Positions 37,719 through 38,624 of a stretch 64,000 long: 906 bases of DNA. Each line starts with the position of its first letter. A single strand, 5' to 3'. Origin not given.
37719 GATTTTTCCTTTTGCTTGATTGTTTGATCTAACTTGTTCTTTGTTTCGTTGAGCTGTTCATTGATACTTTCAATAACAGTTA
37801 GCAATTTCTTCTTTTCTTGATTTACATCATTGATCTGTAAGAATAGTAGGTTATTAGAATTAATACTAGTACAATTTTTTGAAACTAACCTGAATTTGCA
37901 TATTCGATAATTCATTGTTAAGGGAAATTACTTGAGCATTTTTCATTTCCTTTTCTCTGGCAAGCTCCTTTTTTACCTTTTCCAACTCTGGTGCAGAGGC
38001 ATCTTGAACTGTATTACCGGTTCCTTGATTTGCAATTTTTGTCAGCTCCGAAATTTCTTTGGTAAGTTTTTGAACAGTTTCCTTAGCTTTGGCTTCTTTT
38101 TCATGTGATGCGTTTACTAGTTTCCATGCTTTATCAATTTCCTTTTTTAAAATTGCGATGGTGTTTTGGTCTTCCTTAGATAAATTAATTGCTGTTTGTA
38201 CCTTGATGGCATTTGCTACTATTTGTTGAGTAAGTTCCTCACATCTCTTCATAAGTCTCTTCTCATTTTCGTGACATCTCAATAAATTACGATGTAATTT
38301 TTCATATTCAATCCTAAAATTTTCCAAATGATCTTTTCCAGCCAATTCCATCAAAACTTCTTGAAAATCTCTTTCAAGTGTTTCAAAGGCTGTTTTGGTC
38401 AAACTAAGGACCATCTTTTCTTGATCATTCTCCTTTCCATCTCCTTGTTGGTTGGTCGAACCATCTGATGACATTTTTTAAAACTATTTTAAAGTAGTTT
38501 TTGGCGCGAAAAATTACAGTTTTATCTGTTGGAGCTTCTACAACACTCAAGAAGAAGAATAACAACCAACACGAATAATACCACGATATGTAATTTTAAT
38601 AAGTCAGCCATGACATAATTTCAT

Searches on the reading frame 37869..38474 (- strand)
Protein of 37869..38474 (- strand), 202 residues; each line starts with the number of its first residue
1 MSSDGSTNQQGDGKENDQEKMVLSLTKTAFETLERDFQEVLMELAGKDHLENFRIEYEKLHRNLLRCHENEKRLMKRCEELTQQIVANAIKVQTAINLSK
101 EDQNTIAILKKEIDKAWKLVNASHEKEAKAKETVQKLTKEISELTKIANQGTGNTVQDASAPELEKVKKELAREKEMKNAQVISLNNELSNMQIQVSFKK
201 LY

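Call 3: search_protein_families(library=pfam, proteins=[window:37869-38474:-], max_evalue=1)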
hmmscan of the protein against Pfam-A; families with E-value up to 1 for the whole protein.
window:37869-38474:- (202 aa): 9 families
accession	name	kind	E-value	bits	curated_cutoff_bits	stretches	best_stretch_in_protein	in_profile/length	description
PF04222.17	DUF416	-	0.0018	18.4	23.7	1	64-143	100-179/188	Protein of unknown function (DUF416)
PF05136.18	Phage_portal_2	-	0.023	14.3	32.9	1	68-141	34-106/354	Phage portal protein, lambda family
PF17109.10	Goodbye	-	0.048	14.5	24.8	1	93-155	11-75/120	fungal STAND N-terminal Goodbye domain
PF18074.6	PriA_C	-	0.42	11.9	26.9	0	119-174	7-58/95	Primosomal protein N C-terminal domain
PF18661.6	AvrLm4-7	-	0.43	12.1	25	0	56-90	7-38/86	Avirulence Effector AvrLm4-7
PF08614.16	ATG16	-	0.48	11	33.7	1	58-145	77-164/200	Autophagy protein 16 (ATG16)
PF25481.1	Nucleoprot-TPR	-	0.84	10.2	27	0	91-137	34-80/80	Nucleoprotein TPR-like domain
PF16715.11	CDPS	-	0.92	9.6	27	1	7-94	69-153/220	Cyclodipeptide synthase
PF09032.16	Siah-Interact_N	-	0.99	10.2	23.5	1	133-182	2-51/78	Siah interacting protein, N terminal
